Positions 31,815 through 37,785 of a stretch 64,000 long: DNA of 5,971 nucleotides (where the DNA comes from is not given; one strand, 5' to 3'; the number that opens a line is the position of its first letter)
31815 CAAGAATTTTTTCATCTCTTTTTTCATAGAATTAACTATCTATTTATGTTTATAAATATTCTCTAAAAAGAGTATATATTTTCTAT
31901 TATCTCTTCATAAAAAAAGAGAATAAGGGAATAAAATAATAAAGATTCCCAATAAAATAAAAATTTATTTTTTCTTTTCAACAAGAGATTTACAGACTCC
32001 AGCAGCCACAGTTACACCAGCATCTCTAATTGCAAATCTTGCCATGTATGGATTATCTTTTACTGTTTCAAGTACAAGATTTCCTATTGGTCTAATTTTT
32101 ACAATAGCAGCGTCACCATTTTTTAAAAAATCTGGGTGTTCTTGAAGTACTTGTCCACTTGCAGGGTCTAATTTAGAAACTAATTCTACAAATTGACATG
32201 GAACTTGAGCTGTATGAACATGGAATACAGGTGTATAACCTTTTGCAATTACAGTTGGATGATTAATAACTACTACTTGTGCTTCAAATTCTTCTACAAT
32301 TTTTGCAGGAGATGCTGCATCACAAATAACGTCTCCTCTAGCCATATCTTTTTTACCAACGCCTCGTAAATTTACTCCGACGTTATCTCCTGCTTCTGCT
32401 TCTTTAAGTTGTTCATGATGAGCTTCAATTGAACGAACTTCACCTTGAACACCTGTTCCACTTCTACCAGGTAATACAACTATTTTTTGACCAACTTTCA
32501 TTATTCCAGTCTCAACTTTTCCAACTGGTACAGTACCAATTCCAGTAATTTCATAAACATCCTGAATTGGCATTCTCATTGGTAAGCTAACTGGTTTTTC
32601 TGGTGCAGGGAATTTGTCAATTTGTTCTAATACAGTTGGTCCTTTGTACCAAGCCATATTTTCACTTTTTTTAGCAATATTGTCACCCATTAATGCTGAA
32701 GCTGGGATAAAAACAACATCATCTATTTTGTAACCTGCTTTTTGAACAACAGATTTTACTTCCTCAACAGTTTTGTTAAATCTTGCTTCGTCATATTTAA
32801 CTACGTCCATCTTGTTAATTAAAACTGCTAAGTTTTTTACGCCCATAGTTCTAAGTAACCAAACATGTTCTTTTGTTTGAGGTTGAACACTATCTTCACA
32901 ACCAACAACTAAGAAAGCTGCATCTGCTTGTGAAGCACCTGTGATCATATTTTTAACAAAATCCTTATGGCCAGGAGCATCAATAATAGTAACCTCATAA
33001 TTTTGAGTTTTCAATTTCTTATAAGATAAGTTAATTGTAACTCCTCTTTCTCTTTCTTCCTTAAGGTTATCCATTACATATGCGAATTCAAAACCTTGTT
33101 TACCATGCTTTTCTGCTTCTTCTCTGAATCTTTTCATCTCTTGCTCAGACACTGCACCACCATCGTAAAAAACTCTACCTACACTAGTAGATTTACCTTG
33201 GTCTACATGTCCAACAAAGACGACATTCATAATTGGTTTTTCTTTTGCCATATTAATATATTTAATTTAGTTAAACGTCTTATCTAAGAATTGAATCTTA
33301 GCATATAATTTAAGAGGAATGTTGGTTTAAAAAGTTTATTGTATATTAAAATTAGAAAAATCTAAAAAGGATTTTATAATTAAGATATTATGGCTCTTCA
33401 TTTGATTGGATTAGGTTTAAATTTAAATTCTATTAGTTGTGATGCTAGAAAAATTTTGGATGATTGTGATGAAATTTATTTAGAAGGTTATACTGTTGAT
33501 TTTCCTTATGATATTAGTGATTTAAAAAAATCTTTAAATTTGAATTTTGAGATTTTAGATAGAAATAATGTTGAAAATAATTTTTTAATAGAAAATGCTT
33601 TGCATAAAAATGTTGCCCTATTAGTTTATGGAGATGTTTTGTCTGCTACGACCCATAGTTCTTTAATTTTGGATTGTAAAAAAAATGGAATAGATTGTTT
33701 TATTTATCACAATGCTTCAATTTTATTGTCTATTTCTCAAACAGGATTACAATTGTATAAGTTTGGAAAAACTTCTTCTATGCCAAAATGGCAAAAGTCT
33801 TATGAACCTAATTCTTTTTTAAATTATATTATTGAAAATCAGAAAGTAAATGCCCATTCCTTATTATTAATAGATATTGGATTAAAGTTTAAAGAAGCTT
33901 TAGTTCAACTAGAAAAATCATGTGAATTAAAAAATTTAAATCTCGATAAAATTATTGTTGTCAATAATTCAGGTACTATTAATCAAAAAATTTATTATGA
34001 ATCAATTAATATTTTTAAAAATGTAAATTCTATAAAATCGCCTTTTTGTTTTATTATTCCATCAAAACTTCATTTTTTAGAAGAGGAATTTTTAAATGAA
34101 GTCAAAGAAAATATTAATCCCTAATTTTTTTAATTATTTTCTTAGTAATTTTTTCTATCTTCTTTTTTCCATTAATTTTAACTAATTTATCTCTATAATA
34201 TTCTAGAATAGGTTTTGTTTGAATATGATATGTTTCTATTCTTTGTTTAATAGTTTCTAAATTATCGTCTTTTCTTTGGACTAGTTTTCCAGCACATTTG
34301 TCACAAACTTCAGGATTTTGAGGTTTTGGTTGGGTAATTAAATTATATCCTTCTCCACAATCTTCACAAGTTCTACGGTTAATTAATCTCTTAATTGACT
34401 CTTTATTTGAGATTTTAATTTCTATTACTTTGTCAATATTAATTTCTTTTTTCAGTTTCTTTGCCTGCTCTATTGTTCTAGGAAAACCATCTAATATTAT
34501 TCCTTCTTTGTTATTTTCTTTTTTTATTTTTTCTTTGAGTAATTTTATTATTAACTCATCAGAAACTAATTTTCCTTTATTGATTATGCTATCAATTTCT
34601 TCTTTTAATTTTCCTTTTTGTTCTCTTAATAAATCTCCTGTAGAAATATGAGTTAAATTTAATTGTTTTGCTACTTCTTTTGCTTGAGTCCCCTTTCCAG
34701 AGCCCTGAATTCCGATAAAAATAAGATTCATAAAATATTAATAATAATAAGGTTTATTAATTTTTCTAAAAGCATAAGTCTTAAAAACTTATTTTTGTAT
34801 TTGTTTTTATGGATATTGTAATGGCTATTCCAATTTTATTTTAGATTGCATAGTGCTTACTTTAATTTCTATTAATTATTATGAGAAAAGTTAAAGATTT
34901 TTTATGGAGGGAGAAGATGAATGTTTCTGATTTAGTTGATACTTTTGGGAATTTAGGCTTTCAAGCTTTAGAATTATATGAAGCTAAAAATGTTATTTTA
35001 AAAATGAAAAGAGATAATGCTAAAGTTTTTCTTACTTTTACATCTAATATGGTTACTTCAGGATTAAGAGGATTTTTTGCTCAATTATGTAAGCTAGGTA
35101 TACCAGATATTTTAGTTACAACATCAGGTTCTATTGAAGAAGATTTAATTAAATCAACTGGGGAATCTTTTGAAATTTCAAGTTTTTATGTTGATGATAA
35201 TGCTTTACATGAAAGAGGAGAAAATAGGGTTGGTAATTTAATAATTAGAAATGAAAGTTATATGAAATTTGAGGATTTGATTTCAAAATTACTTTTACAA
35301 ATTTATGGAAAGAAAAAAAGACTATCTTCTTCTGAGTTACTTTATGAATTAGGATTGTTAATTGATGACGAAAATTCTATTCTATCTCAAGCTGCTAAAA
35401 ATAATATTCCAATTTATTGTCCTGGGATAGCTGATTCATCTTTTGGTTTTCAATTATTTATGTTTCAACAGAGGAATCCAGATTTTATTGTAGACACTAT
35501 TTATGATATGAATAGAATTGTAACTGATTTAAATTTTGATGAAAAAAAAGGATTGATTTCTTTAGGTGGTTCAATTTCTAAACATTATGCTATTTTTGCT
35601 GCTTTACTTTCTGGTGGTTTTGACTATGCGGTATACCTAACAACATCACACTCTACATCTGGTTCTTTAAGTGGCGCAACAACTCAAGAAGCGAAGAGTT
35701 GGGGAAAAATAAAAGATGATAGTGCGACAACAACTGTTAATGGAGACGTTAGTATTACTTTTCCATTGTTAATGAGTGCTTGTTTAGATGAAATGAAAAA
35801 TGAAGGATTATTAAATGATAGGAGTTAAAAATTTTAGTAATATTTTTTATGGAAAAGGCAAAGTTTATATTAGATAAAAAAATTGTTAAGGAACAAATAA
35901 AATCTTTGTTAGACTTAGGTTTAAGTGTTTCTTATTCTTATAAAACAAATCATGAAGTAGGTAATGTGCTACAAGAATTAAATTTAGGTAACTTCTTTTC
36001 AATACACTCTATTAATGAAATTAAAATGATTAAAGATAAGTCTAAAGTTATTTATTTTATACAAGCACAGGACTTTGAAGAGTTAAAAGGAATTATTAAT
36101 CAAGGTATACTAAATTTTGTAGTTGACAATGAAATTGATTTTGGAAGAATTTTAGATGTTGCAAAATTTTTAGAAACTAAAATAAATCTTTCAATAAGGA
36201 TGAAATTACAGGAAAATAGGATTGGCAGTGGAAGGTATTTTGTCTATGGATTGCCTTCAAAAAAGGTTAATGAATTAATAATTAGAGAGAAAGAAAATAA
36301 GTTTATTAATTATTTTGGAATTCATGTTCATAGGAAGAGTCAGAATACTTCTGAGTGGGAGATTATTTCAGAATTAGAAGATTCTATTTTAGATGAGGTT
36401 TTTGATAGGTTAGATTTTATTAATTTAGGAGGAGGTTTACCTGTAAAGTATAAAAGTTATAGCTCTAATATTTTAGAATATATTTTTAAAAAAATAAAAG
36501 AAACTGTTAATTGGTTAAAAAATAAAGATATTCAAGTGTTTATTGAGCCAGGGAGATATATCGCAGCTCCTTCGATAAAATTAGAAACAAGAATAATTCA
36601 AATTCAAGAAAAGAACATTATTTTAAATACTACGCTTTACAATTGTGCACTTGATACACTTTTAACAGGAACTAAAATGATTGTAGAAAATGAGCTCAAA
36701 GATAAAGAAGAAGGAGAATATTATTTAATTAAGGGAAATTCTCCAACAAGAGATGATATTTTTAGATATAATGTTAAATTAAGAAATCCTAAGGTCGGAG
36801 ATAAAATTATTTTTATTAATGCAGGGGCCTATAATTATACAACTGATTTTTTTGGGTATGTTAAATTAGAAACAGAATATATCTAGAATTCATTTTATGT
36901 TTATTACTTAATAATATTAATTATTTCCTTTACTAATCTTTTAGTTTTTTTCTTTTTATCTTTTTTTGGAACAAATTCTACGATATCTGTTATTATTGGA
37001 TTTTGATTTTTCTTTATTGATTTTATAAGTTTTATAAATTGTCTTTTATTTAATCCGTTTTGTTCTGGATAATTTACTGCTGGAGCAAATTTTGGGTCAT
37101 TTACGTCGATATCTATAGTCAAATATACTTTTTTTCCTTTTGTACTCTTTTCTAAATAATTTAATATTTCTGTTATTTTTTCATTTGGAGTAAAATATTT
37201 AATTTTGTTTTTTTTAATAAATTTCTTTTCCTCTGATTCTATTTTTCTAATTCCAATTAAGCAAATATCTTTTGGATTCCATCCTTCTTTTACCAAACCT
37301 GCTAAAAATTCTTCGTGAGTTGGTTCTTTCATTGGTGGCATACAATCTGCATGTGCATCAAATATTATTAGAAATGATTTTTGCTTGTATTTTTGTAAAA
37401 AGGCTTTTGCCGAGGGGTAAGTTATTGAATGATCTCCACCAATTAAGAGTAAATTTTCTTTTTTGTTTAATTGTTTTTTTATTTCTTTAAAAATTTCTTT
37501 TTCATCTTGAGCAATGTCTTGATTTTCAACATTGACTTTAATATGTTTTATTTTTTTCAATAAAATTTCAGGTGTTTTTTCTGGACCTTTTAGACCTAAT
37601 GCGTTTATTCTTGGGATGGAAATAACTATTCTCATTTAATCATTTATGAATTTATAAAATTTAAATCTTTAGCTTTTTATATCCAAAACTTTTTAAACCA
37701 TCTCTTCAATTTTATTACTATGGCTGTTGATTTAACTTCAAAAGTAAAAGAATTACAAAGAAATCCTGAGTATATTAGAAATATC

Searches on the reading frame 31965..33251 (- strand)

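Call 29: search_protein_families(library=pfam, proteins=[window:31965-33251:-], max_evalue=0.0001)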
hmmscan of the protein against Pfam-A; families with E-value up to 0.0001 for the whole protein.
window:31965-33251:- (428 aa): 5 families
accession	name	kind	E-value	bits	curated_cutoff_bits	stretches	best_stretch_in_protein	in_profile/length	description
PF00009.33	GTP_EFTU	-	6.8e-55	186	26.5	1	5-213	1-184/188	Elongation factor Tu GTP binding domain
PF22594.2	GTP-eEF1A_C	-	6e-33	113.7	27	1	321-420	1-100/101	GTP-eEF1A C-terminal domain-like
PF03143.23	GTP_EFTU_D3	-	3.4e-27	95.3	27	1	316-422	2-104/106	Elongation factor Tu C-terminal domain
PF03144.31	GTP_EFTU_D2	-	2.4e-19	70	30.3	1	239-310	1-73/73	Elongation factor Tu domain 2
PF01926.29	MMR_HSR1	-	6.3e-05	23.5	21.9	0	66-147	27-113/113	50S ribosome-binding GTPase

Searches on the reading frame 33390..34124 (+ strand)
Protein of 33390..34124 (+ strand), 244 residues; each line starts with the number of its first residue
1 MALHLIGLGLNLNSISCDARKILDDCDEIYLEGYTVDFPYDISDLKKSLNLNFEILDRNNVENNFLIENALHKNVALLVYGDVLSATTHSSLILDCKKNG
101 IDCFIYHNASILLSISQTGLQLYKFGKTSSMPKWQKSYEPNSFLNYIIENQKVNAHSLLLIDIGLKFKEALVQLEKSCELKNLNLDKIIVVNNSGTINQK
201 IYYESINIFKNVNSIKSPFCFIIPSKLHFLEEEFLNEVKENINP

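Call 29: search_protein_families(library=pfam, proteins=[window:33390-34124:+], max_evalue=0.0001)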
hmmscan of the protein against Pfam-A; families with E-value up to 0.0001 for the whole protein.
window:33390-34124:+ (244 aa): 1 family
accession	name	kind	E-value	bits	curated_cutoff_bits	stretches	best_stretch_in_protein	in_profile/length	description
PF00590.25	TP_methylase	-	3.4e-12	47.2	27.8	1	3-202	2-204/212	Tetrapyrrole (Corrin/Porphyrin) Methylases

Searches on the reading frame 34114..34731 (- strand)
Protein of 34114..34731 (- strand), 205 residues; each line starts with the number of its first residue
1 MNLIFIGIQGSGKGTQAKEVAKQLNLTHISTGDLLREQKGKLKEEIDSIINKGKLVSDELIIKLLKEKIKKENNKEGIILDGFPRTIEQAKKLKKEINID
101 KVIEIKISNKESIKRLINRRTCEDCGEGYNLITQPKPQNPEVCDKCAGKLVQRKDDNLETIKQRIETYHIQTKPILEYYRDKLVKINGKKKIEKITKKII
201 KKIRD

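Call 29: search_protein_families(library=pfam, proteins=[window:34114-34731:-], max_evalue=0.0001)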
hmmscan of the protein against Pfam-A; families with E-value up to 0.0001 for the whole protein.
window:34114-34731:- (205 aa): 4 families
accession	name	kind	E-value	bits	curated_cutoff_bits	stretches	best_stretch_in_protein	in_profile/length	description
PF00406.28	ADK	-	1.7e-43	148.8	26.8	1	6-182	2-149/151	Adenylate kinase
PF13207.12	AAA_17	-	7.7e-27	94.7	27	1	7-121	2-124/136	AAA domain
PF05191.20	ADK_lid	-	2e-13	50.4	26.6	1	119-155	1-36/36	Adenylate kinase, active site lid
PF13238.12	AAA_18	-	6.9e-06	27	29.4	1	5-123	3-115/128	AAA domain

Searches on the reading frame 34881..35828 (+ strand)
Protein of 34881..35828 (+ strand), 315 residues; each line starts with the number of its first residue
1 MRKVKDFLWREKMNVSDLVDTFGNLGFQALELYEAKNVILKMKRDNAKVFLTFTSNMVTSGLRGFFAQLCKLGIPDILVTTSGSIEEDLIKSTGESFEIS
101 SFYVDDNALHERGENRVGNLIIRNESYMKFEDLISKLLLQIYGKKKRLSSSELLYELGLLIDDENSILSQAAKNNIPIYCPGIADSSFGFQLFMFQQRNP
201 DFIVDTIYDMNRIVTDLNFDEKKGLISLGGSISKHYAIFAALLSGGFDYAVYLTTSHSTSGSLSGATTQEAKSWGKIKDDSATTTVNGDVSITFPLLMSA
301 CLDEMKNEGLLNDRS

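Call 29: search_protein_families(library=pfam, proteins=[window:34881-35828:+], max_evalue=0.0001)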
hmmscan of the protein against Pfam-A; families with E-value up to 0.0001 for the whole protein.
window:34881-35828:+ (315 aa): 1 family
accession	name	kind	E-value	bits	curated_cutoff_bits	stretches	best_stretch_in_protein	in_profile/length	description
PF01916.23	DS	-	1.1e-93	314.2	27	1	17-300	1-287/288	Deoxyhypusine synthase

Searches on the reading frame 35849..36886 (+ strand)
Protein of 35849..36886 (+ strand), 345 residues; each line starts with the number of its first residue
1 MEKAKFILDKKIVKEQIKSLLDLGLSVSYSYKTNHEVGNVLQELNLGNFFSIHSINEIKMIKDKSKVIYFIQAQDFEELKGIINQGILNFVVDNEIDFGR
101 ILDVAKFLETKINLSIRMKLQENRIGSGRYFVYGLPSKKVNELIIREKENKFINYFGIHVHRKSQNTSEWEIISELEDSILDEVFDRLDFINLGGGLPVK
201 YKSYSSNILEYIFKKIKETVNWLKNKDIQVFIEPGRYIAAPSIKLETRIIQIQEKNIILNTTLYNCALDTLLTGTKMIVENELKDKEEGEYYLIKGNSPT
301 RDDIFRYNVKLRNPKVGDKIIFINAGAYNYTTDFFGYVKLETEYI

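Call 29: search_protein_families(library=pfam, proteins=[window:35849-36886:+], max_evalue=0.0001)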
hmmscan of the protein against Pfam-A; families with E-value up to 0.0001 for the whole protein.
window:35849-36886:+ (345 aa): 1 family
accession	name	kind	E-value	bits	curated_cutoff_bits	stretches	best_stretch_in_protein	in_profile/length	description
PF02784.22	Orn_Arg_deC_N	-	1.2e-16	61.3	23.4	1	21-240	15-247/247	Pyridoxal-dependent decarboxylase, pyridoxal binding domain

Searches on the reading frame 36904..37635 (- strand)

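Call 16: search_protein_families(library=pfam, proteins=[window:36904-37635:-], max_evalue=0.001)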
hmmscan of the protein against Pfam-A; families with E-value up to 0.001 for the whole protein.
window:36904-37635:- (243 aa): 1 family
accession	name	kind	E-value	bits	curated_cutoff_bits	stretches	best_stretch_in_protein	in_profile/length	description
PF00491.26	Arginase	-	1.7e-46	159.4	22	1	26-239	53-274/280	Arginase family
